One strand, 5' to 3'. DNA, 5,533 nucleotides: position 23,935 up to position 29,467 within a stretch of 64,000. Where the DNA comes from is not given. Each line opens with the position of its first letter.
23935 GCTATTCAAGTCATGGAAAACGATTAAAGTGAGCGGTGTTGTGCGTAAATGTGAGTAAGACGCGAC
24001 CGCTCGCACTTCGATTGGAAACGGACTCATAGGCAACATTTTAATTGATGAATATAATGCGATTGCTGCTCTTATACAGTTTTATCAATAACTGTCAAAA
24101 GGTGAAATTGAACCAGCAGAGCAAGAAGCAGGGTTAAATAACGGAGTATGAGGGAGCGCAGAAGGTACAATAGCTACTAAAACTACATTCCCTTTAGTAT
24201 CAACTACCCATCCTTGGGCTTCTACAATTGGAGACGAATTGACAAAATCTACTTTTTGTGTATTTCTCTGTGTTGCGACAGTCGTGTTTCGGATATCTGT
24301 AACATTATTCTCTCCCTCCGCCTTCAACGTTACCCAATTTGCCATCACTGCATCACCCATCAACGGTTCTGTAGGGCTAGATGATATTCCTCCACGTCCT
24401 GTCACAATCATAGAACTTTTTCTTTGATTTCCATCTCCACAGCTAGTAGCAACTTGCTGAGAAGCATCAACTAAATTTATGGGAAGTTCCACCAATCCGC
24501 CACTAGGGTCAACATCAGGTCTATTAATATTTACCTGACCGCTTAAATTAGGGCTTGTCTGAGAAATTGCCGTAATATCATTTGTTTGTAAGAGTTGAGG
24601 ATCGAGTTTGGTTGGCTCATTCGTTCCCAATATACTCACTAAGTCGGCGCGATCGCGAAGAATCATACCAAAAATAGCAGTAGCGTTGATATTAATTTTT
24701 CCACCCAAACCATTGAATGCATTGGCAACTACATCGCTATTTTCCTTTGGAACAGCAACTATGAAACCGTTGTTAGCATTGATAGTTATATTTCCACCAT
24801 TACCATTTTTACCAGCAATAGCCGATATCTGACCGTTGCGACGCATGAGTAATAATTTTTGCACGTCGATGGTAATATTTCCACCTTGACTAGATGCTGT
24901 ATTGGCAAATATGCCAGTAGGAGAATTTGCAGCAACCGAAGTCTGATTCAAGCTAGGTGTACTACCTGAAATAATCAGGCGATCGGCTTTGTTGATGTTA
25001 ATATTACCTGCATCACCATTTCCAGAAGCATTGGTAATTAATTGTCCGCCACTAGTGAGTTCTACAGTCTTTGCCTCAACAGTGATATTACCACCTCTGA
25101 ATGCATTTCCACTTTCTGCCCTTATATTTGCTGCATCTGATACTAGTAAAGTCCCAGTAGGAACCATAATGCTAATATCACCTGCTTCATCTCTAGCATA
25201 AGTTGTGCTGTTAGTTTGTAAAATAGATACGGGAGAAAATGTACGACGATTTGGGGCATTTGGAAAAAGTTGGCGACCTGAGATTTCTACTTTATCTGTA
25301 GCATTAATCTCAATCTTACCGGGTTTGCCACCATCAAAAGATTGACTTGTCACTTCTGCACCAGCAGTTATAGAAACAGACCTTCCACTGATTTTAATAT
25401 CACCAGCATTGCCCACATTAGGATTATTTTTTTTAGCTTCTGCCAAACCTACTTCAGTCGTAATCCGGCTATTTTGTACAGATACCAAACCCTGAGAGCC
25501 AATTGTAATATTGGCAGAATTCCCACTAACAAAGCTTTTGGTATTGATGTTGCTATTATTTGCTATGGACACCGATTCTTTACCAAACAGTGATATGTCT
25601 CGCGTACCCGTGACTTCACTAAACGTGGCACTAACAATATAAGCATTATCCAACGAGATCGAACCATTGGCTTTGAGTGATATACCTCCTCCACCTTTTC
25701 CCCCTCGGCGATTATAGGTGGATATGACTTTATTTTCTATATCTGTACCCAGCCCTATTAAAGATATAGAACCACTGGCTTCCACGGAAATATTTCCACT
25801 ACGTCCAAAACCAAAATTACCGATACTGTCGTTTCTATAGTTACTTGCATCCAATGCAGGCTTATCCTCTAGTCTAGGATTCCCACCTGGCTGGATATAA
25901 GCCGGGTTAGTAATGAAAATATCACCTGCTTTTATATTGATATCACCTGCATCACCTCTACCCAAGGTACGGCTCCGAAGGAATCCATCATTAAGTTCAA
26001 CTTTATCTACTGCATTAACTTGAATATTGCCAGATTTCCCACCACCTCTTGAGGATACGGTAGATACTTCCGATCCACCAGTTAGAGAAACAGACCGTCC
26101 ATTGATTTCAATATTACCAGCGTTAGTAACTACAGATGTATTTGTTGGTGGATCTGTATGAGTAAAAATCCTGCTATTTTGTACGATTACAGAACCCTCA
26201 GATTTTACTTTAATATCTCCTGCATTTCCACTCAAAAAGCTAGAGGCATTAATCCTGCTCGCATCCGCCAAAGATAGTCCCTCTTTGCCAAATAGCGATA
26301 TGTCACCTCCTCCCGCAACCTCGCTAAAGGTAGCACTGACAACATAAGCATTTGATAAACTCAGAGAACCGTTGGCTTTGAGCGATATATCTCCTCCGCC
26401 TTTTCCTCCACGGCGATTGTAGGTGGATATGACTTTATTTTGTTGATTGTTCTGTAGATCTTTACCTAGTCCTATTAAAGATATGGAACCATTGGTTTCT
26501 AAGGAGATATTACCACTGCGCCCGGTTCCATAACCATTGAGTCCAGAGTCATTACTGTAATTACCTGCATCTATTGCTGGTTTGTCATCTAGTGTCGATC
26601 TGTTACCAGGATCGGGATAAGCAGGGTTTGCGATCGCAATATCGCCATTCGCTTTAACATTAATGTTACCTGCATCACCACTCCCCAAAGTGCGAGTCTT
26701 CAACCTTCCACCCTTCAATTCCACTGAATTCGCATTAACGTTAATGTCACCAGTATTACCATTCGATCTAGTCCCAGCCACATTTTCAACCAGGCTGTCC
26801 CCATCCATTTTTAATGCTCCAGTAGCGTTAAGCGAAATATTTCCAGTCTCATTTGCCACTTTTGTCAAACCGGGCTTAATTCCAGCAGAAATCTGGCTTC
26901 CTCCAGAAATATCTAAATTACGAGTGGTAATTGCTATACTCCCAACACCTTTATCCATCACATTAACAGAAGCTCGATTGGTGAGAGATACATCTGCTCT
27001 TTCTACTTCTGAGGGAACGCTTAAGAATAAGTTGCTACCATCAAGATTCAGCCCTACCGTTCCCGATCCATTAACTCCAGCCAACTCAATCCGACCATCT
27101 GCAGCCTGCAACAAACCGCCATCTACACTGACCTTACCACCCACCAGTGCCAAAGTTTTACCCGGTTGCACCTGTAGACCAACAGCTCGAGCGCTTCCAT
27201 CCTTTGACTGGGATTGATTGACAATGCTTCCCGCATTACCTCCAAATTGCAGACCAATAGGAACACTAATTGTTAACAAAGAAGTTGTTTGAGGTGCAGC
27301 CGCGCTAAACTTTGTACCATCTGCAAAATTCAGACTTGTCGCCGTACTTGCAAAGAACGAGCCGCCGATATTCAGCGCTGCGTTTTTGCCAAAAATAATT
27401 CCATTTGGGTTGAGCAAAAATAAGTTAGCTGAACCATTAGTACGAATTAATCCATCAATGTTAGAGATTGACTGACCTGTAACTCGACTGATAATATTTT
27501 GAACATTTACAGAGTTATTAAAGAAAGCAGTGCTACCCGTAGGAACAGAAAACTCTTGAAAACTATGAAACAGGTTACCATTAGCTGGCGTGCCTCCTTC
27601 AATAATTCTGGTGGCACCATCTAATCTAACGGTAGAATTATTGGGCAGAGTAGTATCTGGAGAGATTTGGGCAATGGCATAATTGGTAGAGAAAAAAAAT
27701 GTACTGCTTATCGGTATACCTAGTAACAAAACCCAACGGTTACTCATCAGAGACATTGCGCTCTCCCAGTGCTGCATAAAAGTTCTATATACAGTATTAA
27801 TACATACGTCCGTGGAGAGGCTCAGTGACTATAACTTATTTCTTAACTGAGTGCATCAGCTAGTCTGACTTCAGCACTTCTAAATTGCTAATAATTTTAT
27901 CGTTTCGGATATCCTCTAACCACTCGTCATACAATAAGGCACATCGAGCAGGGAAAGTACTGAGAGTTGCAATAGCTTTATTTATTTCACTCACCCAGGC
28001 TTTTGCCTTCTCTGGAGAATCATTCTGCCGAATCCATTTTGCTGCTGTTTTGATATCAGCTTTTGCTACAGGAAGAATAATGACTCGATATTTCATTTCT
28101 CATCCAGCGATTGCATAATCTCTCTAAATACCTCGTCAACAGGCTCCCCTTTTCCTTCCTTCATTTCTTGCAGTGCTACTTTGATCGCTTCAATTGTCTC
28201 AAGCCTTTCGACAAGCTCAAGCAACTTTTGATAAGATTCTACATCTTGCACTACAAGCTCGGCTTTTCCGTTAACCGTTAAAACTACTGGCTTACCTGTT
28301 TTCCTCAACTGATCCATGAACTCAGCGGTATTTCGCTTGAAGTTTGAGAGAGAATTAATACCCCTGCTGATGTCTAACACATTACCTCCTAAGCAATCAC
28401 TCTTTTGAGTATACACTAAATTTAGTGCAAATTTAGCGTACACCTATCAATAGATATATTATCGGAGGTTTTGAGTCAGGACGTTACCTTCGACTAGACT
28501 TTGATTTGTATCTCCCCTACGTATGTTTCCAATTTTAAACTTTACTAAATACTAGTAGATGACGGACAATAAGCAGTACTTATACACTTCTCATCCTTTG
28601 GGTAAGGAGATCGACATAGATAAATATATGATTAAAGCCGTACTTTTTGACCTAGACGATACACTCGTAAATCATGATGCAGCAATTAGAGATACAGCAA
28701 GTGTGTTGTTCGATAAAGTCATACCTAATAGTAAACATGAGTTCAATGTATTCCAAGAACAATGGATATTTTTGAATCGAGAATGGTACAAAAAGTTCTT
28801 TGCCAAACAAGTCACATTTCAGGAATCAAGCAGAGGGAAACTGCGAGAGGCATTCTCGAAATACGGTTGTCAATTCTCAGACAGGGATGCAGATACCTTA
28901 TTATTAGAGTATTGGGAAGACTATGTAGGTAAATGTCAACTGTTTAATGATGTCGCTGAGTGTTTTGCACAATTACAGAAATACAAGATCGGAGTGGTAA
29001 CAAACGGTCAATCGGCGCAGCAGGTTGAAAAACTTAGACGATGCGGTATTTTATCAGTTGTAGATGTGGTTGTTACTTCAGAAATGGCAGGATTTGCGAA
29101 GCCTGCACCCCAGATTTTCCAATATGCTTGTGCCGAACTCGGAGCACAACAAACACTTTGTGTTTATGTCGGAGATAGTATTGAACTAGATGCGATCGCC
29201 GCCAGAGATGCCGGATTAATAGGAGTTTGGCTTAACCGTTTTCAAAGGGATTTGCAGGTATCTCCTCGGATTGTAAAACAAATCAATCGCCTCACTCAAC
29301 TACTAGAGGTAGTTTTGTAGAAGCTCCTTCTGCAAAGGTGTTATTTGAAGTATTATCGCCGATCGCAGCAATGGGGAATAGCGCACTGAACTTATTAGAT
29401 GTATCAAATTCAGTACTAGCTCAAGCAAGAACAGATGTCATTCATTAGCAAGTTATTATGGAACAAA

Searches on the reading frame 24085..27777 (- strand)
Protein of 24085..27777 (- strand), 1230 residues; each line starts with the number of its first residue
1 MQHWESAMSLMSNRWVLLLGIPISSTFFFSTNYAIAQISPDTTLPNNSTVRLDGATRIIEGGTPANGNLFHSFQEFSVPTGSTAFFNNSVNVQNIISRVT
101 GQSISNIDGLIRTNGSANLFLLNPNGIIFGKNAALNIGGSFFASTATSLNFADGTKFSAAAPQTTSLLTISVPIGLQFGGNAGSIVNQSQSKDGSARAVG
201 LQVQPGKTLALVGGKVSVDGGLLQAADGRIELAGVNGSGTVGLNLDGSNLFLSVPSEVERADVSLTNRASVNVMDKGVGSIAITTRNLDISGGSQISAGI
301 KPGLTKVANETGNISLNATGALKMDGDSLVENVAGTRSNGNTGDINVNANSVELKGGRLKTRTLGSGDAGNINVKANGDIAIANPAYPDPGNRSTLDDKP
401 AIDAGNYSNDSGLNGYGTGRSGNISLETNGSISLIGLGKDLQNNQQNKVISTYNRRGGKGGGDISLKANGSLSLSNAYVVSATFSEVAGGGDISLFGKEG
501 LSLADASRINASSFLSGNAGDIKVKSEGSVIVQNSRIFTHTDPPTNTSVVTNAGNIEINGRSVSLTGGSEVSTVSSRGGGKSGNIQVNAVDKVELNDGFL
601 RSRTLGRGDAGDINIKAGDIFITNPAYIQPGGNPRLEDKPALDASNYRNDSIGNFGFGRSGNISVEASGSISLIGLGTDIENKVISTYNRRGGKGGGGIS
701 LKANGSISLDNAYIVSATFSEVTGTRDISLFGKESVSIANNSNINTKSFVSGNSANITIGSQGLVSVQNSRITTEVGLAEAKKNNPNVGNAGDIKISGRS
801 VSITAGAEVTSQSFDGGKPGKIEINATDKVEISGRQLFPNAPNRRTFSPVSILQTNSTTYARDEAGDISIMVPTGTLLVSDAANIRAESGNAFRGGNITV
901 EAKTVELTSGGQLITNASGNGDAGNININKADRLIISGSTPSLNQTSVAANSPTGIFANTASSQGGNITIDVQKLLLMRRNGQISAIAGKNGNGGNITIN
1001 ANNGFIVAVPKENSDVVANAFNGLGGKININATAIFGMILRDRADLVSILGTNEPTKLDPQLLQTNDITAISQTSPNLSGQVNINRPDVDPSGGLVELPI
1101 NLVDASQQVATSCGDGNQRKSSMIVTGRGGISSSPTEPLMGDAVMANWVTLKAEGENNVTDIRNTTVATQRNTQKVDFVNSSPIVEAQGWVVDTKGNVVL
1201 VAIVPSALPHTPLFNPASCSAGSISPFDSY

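Call 17: search_protein_families(library=pfam, proteins=[window:24085-27777:-], max_evalue=0.001)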
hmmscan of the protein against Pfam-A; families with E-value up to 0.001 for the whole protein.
window:24085-27777:- (1230 aa): 1 family
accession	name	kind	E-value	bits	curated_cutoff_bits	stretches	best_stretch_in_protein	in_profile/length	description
PF05860.19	TPS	-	6.2e-65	220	33.5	1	36-275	1-240/252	TPS secretion domain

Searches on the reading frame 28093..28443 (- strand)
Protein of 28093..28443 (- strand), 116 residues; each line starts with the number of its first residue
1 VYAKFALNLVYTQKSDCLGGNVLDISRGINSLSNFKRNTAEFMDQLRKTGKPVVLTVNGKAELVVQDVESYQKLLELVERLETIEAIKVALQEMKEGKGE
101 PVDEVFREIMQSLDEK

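Call 17: search_protein_families(library=pfam, proteins=[window:28093-28443:-], max_evalue=0.001)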
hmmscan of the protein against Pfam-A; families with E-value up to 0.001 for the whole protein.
window:28093-28443:- (116 aa): 1 family
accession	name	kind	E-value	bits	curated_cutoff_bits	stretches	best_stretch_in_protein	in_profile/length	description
PF02604.26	PhdYeFM_antitox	-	2.8e-12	46.7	29.8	1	31-93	5-66/74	Antitoxin Phd_YefM, type II toxin-antitoxin system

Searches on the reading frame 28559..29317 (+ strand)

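Call 17: search_protein_families(library=pfam, proteins=[window:28559-29317:+], max_evalue=0.001)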
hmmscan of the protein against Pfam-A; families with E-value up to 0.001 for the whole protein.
window:28559-29317:+ (253 aa): 3 families
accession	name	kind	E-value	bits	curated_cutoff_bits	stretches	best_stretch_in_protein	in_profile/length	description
PF00702.32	Hydrolase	-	6.5e-28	98.9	26.4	1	25-219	1-191/191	haloacid dehalogenase-like hydrolase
PF13419.12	HAD_2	-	9.8e-26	91.4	23.8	1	28-220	1-173/178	Haloacid dehalogenase-like hydrolase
PF13242.12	Hydrolase_like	-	9.4e-07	29.1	22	1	180-224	3-47/75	HAD-hyrolase-like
